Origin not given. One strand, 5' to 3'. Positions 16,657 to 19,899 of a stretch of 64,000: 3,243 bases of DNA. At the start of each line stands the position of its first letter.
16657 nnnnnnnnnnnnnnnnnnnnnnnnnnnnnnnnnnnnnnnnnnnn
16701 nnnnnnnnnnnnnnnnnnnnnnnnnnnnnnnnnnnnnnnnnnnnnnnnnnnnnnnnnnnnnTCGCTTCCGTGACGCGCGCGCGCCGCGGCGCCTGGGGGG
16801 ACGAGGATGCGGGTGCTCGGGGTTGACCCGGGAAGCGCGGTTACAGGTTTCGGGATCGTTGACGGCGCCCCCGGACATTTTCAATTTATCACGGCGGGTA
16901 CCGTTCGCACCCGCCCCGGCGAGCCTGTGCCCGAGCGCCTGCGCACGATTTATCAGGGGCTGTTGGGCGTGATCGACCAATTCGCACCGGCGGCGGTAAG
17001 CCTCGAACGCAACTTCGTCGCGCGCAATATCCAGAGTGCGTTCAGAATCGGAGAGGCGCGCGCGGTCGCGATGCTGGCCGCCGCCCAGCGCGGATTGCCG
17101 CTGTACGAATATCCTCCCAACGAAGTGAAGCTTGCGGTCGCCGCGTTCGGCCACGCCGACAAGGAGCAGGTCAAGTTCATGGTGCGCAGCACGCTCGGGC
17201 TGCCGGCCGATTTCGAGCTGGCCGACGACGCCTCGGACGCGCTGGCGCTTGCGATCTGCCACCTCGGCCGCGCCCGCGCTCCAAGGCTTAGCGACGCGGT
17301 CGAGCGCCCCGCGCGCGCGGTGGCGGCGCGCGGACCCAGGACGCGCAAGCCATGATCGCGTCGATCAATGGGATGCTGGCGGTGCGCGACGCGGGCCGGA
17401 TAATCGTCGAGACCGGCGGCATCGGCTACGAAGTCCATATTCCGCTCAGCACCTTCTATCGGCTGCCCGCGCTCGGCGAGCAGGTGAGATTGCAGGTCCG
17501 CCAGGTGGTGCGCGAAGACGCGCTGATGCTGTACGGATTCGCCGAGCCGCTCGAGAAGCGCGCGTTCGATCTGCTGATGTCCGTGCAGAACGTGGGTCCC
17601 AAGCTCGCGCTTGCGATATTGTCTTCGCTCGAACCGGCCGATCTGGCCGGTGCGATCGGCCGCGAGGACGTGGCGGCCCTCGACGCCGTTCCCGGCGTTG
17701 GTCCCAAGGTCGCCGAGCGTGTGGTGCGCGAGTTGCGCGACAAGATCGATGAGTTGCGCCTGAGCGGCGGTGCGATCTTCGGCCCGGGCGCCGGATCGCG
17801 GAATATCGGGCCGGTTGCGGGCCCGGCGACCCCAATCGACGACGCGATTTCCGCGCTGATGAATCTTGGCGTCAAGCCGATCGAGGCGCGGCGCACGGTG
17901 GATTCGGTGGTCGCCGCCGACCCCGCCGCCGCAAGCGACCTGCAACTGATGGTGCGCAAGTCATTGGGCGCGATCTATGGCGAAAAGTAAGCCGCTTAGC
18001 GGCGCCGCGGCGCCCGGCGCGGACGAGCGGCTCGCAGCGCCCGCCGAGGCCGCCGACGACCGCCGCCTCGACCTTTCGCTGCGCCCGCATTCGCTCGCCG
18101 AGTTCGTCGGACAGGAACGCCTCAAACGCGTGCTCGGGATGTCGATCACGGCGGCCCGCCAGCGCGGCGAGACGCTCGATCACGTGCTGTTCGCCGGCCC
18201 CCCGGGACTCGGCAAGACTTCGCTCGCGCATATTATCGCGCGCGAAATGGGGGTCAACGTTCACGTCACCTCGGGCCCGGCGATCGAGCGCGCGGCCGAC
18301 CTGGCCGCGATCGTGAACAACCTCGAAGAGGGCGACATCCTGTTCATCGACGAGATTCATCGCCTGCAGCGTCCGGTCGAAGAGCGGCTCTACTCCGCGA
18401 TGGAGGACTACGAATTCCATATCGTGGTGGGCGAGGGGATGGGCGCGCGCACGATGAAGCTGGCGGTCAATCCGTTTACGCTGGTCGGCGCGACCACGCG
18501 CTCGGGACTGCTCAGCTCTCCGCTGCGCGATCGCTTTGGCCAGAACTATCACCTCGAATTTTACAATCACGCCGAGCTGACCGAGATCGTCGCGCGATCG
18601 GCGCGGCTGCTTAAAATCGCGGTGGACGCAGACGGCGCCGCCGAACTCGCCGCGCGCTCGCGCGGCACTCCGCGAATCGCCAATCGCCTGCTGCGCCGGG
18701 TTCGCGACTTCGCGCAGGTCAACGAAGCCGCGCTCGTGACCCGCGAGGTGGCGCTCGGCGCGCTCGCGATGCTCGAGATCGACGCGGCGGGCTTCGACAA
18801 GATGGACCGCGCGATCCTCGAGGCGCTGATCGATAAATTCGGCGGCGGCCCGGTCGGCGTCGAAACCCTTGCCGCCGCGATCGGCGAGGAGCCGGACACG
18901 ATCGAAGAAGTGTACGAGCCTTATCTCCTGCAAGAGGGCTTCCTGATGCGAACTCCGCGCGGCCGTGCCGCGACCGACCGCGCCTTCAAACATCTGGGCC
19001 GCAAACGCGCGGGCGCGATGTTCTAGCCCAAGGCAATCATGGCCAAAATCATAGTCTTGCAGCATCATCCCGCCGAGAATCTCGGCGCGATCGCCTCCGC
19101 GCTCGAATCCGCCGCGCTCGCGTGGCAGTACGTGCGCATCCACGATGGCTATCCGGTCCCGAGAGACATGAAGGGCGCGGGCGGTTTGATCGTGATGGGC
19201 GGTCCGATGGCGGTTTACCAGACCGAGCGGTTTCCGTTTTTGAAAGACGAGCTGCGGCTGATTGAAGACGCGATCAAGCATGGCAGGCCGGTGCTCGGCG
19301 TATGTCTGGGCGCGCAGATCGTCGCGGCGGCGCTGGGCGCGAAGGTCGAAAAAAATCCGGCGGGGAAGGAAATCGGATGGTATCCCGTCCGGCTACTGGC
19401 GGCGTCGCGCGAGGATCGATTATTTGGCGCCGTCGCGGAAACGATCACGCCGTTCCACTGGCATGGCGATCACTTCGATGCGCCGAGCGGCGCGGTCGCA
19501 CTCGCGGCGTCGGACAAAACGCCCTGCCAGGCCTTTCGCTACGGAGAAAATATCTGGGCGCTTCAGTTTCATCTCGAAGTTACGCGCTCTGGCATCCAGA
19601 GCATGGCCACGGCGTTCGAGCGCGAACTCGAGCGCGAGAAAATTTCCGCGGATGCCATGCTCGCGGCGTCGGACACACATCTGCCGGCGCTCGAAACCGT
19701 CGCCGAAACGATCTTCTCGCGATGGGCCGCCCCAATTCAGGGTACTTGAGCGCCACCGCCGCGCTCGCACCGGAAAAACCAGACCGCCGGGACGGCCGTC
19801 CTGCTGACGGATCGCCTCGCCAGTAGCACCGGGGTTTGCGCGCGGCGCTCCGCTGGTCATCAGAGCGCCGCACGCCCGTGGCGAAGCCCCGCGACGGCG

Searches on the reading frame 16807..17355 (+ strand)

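Call 12: search_protein_families(library=pfam, proteins=[window:16807-17355:+], max_evalue=0.001)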
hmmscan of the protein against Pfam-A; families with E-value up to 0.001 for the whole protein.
window:16807-17355:+ (182 aa): 1 family
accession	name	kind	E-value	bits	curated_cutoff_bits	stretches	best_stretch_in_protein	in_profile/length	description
PF02075.23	RuvC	-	1.8e-42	145.1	22.2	1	3-152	1-148/148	Crossover junction endodeoxyribonuclease RuvC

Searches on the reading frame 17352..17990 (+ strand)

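Call 12: search_protein_families(library=pfam, proteins=[window:17352-17990:+], max_evalue=0.001)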
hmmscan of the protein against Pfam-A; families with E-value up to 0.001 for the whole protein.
window:17352-17990:+ (212 aa): 5 families
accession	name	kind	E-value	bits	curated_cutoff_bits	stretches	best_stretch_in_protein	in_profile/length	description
PF01330.27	RuvA_N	-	5.3e-20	71.7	23.6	1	1-62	1-61/61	RuvA N terminal domain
PF14520.12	HHH_5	-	1.3e-14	54.8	27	1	72-130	1-57/57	Helix-hairpin-helix domain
PF07499.19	RuvA_C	-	3.6e-08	34.2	24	1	161-205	2-43/47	RuvA, C-terminal domain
PF00633.29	HHH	-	6.2e-08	32.5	24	1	107-125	10-28/30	Helix-hairpin-helix motif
PF12826.13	HHH_2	-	0.00018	22.1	27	0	104-126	31-53/64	Helix-hairpin-helix motif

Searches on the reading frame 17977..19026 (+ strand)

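Call 12: search_protein_families(library=pfam, proteins=[window:17977-19026:+], max_evalue=0.001)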
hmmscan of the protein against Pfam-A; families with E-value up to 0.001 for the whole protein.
window:17977-19026:+ (349 aa): 9 families
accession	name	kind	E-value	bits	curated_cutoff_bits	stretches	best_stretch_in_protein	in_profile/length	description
PF05496.18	RuvB_N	-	3.8e-74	248.2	27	1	35-193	1-159/159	Holliday junction DNA helicase RuvB P-loop domain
PF17864.7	AAA_lid_4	-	1.2e-30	105.5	27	1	196-269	1-74/74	RuvB AAA lid domain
PF05491.19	RuvB_C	-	1.2e-25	89.7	24.7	1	271-340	2-71/72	RuvB C-terminal winged helix domain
PF00004.35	AAA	-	2.1e-20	73.9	21.2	1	70-193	1-129/131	ATPase family associated with various cellular activities (AAA)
PF07728.20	AAA_5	-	1.1e-10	42.1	22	1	69-187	1-139/139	AAA domain (dynein-related subfamily)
PF06068.19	TIP49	-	3.9e-05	23.4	23.8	1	42-98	25-81/347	TIP49 P-loop domain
PF01078.27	Mg_chelatase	-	0.00011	22.1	20.3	0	40-87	2-42/207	Magnesium chelatase, subunit ChlI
PF00158.32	Sigma54_activat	-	0.00057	20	20.2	0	118-150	93-125/168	Sigma-54 interaction domain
PF13191.12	AAA_16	-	0.00063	20.7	32.6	0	43-105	2-63/167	AAA ATPase domain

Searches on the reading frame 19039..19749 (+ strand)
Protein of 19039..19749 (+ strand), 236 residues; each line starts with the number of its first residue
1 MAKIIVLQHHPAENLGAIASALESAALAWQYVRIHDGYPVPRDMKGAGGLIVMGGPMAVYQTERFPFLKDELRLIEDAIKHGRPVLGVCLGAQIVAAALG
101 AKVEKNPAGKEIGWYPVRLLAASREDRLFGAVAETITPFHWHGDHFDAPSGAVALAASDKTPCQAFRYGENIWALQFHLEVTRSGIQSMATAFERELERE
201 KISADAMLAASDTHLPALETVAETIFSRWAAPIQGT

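Call 12: search_protein_families(library=pfam, proteins=[window:19039-19749:+], max_evalue=0.001)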
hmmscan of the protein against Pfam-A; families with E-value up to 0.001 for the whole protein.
window:19039-19749:+ (236 aa): 2 families
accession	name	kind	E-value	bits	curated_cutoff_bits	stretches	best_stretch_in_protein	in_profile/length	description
PF00117.34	GATase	-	1.3e-20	74.3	22.8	1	18-184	13-176/190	Glutamine amidotransferase class-I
PF07722.19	Peptidase_C26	-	2.2e-05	24.8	20.5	1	71-103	94-126/219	Peptidase C26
